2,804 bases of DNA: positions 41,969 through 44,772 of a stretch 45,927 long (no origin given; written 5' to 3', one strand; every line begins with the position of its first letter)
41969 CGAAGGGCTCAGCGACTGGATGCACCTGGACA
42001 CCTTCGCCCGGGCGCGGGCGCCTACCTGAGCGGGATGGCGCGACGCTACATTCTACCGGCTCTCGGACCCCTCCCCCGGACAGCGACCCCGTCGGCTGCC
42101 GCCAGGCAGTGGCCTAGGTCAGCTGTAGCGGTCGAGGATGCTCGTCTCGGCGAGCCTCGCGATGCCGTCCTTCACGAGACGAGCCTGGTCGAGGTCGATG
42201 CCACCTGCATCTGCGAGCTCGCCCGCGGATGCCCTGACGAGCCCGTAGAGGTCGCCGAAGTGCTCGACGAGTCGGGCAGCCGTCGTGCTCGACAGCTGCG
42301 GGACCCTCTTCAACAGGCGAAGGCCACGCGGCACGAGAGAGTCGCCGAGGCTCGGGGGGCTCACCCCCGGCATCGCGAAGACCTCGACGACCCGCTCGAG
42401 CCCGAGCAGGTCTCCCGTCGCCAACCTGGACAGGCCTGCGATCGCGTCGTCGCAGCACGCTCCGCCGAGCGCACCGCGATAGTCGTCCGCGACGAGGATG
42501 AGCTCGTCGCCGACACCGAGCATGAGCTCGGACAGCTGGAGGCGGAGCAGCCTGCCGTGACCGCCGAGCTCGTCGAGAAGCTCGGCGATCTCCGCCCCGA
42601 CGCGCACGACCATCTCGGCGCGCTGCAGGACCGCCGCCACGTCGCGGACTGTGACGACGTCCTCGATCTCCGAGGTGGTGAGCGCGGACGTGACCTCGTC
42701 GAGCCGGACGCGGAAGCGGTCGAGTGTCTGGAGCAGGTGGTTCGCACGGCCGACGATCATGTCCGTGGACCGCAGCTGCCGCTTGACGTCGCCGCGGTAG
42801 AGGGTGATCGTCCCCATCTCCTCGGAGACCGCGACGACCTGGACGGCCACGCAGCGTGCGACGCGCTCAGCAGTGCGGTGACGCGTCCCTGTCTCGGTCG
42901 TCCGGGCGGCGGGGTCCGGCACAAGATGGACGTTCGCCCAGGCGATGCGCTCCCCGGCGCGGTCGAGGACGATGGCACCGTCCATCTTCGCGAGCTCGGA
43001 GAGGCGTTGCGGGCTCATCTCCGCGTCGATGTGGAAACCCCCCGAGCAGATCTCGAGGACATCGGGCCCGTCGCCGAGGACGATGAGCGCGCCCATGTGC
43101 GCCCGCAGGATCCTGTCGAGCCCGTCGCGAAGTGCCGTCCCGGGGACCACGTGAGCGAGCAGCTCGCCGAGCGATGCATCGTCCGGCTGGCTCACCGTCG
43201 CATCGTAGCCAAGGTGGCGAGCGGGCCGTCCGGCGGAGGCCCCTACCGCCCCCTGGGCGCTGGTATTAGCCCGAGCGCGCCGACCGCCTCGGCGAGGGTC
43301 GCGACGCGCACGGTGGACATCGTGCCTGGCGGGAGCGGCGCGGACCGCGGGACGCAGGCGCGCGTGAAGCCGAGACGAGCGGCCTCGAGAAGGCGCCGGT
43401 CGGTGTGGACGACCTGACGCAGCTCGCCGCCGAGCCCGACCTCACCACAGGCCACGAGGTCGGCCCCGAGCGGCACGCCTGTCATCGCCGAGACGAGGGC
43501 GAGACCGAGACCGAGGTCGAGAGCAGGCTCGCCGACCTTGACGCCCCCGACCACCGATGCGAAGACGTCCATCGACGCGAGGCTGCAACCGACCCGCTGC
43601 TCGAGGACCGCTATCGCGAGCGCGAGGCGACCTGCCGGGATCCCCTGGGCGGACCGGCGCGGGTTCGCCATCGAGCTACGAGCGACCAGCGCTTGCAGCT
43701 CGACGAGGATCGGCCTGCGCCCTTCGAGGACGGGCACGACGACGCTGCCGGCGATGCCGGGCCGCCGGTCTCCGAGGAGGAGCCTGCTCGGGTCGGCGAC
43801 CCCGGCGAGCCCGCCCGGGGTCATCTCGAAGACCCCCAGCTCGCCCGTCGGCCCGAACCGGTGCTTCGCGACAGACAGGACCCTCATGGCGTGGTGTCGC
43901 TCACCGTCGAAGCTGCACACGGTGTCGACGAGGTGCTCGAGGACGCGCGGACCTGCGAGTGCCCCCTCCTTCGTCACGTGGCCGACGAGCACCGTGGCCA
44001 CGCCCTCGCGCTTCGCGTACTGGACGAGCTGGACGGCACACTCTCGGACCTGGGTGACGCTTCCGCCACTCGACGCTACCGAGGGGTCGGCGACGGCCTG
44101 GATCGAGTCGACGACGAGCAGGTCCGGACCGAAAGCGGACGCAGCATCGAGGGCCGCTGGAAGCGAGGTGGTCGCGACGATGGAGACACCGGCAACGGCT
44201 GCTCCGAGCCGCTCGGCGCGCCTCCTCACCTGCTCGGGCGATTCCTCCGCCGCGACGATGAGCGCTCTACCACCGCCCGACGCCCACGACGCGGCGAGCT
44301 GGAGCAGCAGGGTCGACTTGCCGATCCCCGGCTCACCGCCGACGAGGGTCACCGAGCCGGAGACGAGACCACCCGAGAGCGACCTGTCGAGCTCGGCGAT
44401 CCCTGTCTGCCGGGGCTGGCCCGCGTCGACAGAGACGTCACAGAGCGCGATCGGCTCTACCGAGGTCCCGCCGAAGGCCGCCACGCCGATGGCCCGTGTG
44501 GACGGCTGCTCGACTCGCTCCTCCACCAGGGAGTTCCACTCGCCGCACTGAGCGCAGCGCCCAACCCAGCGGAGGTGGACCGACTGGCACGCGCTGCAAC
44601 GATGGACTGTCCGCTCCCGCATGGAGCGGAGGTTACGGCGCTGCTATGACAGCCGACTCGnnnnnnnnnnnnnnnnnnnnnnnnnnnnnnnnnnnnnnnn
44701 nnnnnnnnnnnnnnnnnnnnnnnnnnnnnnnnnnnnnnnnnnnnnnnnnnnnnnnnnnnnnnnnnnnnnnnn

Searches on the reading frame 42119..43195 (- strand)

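Call 23: search_protein_families(library=pfam, proteins=[window:42119-43195:-], max_evalue=0.001)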
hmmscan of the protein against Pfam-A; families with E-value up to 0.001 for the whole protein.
window:42119-43195:- (358 aa): 2 families
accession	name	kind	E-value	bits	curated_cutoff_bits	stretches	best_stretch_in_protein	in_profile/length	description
PF10635.14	DisA-linker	-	2.2e-35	121.9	25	1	141-276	1-136/142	DisA bacterial checkpoint controller linker region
PF02457.21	DAC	-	3e-27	95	27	1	24-136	2-117/119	DisA bacterial checkpoint controller nucleotide-binding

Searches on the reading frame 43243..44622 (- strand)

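Call 23: search_protein_families(library=pfam, proteins=[window:43243-44622:-], max_evalue=0.001)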
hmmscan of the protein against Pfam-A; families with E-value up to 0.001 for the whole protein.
window:43243-44622:- (459 aa): 8 families
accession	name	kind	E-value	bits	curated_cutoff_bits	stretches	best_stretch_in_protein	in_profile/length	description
PF06745.19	ATPase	-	3.1e-19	69.7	26.6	1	72-142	2-73/231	KaiC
PF13481.12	AAA_25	-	6.8e-19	68.7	27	1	73-221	17-195/195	AAA domain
PF18073.7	Zn_ribbon_LapB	-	1.5e-08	34.6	25.7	1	7-34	1-28/28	Rubredoxin metal binding domain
PF03796.21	DnaB_C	-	6.4e-07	29.4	27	1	72-136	3-67/255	DnaB-like helicase C terminal domain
PF13541.12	ChlI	-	9.5e-05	22.7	27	1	366-426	59-119/121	Subunit ChlI of Mg-chelatase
PF13191.12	AAA_16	-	0.00027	21.9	32.6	1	85-212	18-136/167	AAA ATPase domain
PF25199.1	nSTAND_NTPase5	-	0.00035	20.9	34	1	89-130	41-83/145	Novel STAND NTPase 5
PF05729.18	NACHT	-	0.0007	19.9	26.7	0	91-117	2-28/167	NACHT domain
